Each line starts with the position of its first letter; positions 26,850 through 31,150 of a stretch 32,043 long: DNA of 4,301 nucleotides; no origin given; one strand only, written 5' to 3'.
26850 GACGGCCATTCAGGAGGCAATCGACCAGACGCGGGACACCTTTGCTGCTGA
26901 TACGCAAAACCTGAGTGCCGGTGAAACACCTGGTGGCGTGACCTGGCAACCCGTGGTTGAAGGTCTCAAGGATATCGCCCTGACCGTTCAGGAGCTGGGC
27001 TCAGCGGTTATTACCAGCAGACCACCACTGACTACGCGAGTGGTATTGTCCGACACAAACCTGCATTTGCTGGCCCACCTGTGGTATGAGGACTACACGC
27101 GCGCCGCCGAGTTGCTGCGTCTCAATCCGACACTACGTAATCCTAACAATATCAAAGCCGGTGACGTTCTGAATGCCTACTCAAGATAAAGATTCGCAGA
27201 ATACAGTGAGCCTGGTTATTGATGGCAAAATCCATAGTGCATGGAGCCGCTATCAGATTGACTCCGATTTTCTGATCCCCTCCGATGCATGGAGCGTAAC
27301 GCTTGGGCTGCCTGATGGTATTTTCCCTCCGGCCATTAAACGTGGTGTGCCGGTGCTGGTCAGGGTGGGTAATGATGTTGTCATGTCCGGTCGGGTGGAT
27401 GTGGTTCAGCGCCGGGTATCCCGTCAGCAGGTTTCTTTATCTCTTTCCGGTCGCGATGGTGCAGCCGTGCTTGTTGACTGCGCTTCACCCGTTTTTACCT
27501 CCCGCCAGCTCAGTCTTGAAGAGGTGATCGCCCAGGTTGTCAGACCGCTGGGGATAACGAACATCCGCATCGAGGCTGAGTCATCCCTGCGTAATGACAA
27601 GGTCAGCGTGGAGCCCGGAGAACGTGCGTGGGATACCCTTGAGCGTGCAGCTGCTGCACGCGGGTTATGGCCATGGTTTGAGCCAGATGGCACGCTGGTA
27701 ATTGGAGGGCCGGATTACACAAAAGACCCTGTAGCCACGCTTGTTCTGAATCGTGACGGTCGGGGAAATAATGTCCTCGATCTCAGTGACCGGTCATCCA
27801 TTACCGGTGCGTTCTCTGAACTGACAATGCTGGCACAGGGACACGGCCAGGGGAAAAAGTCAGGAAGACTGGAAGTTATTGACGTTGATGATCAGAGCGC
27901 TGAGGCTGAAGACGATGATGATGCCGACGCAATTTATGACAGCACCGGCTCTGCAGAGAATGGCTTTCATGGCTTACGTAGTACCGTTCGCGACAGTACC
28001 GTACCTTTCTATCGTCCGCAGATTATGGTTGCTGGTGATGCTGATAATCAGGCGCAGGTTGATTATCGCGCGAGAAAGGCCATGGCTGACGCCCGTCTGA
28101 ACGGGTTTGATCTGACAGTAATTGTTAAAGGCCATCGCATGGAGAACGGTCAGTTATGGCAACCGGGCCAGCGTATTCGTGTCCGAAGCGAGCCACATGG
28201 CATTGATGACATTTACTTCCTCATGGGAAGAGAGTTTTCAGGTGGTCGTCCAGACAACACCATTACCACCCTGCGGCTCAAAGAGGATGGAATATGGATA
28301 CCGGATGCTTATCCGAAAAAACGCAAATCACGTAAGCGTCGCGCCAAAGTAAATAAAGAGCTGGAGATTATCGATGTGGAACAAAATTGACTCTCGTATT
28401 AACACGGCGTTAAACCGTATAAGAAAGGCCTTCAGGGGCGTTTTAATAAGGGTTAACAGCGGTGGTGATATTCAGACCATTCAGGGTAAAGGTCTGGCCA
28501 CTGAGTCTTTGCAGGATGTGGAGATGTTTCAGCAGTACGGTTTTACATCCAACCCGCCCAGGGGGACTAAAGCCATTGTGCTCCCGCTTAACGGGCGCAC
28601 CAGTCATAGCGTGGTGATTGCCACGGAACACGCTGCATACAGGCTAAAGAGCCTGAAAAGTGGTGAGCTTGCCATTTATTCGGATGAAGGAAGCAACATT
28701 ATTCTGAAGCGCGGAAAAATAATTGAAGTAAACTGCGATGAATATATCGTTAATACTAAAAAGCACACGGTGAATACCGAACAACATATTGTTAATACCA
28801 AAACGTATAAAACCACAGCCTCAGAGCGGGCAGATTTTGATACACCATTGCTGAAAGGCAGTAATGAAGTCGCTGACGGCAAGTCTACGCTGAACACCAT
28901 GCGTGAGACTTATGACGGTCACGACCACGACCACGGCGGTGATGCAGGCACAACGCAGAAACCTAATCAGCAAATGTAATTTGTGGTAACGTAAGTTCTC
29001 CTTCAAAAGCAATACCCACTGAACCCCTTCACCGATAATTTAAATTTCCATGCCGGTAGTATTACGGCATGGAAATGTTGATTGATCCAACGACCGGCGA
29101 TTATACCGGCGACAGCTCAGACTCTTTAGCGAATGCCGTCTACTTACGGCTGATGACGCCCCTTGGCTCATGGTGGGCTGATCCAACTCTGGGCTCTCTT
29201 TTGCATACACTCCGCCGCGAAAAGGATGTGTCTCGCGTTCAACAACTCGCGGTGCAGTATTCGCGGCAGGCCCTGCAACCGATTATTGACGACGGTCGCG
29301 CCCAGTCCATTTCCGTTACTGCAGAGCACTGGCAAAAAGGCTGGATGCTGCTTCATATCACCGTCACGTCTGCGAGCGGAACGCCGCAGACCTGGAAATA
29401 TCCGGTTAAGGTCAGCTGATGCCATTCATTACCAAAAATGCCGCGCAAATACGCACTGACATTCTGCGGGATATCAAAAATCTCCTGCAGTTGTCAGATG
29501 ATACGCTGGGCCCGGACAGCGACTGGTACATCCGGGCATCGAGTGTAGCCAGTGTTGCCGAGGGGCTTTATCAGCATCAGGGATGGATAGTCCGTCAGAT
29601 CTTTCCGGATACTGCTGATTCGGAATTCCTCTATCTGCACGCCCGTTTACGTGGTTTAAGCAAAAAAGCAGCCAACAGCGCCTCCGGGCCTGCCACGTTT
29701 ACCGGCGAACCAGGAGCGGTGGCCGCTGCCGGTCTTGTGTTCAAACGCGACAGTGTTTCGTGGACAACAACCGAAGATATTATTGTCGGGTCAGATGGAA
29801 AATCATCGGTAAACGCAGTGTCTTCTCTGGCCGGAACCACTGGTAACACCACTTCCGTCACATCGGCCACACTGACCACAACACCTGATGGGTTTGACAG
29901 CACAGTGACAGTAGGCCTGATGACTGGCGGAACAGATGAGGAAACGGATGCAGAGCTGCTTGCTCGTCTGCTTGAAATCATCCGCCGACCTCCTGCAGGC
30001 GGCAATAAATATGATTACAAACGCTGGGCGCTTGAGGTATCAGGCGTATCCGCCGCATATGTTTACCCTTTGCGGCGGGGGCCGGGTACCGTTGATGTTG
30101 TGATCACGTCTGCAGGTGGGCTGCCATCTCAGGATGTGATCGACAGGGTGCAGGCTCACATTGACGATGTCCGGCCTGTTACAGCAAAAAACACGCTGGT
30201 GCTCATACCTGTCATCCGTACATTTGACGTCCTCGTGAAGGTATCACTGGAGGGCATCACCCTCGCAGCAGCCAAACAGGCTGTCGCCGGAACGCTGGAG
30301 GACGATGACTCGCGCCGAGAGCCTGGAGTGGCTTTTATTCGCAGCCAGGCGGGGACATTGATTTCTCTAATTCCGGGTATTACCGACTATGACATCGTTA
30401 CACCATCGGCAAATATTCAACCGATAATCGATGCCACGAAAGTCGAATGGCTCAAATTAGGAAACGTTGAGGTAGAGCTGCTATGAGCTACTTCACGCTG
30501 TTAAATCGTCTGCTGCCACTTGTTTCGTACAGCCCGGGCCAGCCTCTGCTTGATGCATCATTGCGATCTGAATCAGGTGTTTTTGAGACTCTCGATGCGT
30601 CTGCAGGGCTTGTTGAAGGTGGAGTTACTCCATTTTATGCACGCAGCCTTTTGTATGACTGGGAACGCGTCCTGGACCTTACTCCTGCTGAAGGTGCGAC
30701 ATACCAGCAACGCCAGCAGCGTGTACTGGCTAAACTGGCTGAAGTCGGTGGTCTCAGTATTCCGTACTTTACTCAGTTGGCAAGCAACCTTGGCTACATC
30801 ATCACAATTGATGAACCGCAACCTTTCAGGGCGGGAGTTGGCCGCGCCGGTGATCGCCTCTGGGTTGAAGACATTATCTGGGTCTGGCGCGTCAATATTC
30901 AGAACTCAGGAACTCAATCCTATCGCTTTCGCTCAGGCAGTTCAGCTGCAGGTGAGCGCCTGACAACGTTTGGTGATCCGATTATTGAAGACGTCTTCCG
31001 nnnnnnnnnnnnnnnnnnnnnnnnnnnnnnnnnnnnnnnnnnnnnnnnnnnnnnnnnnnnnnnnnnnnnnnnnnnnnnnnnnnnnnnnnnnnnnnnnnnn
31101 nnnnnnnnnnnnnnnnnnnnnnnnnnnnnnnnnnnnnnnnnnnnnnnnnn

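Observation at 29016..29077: Copy 3 of the motif-hairpin element, inside the baseplate block, with the longest stem (12 bp) covering two candidate start codons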

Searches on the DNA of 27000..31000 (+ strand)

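Call 6: search_dna_similar(query=window:27000-31000:+, collection=phages, mode=near)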
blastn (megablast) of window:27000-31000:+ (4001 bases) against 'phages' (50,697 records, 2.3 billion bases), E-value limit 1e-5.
No match.

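Call 8: search_dna_similar(query=window:28300-29500:+, collection=ecoli_genomes, mode=distant)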
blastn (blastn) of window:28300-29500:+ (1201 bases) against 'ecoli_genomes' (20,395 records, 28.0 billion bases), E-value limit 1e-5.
Records with a match: 1; places in all: 1; records where one place covers at least 80% of the query: 1.
Genomes with a match: 1 of 5426; with a place that covers at least 80% of the query: 1. Places per genome that has any: lowest 1, median 1, highest 1. On chromosomes: 1 places; on plasmids: 0.
Best place of each record, by identity: 95-99% 1.
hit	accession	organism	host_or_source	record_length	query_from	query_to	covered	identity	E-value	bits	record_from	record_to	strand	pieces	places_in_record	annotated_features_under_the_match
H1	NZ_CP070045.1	Escherichia coli strain FDAARGOS_1303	Homo sapiens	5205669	1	1201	100%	96.4%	0e+0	1973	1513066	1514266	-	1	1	phage baseplate assembly protein V | phage GP46 family protein | phage baseplate assembly protein | baseplate J/gp47 family protein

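Call 9: get_annotated_region(hit=H1, flank=20000)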
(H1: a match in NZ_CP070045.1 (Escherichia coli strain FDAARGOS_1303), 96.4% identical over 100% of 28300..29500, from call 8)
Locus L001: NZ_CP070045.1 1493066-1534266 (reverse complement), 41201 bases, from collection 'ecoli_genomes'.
description: Escherichia coli strain FDAARGOS_1303 chromosome, complete genome
organism: Escherichia coli strain FDAARGOS_1303 (NCBI taxid 562)
replicon: chromosome; assembly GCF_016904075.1
host: Homo sapiens; source: missing; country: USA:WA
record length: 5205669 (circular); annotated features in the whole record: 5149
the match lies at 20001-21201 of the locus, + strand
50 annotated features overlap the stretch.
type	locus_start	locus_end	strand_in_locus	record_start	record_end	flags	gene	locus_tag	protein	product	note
CDS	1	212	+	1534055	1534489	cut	-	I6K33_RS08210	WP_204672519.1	Mor transcription activator family protein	-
CDS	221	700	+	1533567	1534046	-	-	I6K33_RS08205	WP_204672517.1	hypothetical protein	-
CDS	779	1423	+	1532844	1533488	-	-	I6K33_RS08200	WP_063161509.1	glycoside hydrolase family 19 protein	-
CDS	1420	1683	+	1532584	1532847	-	-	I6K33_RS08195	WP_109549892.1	DUF2644 domain-containing protein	-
CDS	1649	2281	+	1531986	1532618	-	-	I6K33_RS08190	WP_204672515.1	hypothetical protein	-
CDS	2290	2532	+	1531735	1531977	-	-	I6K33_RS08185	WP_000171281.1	hypothetical protein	-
CDS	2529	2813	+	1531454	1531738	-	-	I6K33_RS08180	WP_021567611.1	hypothetical protein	-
CDS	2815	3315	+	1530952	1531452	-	-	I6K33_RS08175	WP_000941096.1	DUF1804 family protein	-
CDS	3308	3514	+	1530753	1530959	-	-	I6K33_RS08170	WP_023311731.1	hypothetical protein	-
CDS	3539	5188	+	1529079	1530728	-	terL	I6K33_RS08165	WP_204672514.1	phage terminase large subunit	-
CDS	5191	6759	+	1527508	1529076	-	-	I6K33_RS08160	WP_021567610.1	DUF935 domain-containing protein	-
CDS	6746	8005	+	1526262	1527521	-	-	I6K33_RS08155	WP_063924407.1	phage head morphogenesis protein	-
CDS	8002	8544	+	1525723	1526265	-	-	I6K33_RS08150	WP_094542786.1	phage virion morphogenesis protein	-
CDS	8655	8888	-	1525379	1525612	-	-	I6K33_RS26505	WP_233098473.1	hypothetical protein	-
CDS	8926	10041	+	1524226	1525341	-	-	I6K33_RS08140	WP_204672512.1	phage protease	-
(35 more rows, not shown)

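Call 57: search_rna_families(source=window, start=28900, end=29200, threshold=evalue, max_evalue=1)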
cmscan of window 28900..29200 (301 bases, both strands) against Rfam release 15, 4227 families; matches with E-value up to 1: 1.
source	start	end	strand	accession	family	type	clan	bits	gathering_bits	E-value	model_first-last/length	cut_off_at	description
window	29046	29080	+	RF03070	ssNA-helicase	Gene; sRNA;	-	17.6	41.5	0.68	1-37/49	no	ssNA-helicase RNA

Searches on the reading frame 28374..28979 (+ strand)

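Call 7: search_protein_families(library=pfam, proteins=[window:28374-28979:+], max_evalue=0.01)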
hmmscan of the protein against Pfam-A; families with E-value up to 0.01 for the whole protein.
window:28374-28979:+ (201 aa): 1 family
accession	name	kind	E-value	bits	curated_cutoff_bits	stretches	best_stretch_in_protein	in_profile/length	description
PF06890.18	Phage_Mu_Gp45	-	1.7e-27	95.6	24.1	1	21-87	1-67/68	Bacteriophage Mu Gp45, N-terminal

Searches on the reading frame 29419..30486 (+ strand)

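Call 7: search_protein_families(library=pfam, proteins=[window:29419-30486:+], max_evalue=0.01)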
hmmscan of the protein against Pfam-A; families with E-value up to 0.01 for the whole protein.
window:29419-30486:+ (355 aa): 1 family
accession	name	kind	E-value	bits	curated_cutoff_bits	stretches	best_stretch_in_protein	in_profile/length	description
PF04865.19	Baseplate_J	-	2.3e-61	207.7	21.1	1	68-294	2-234/255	Baseplate J-like protein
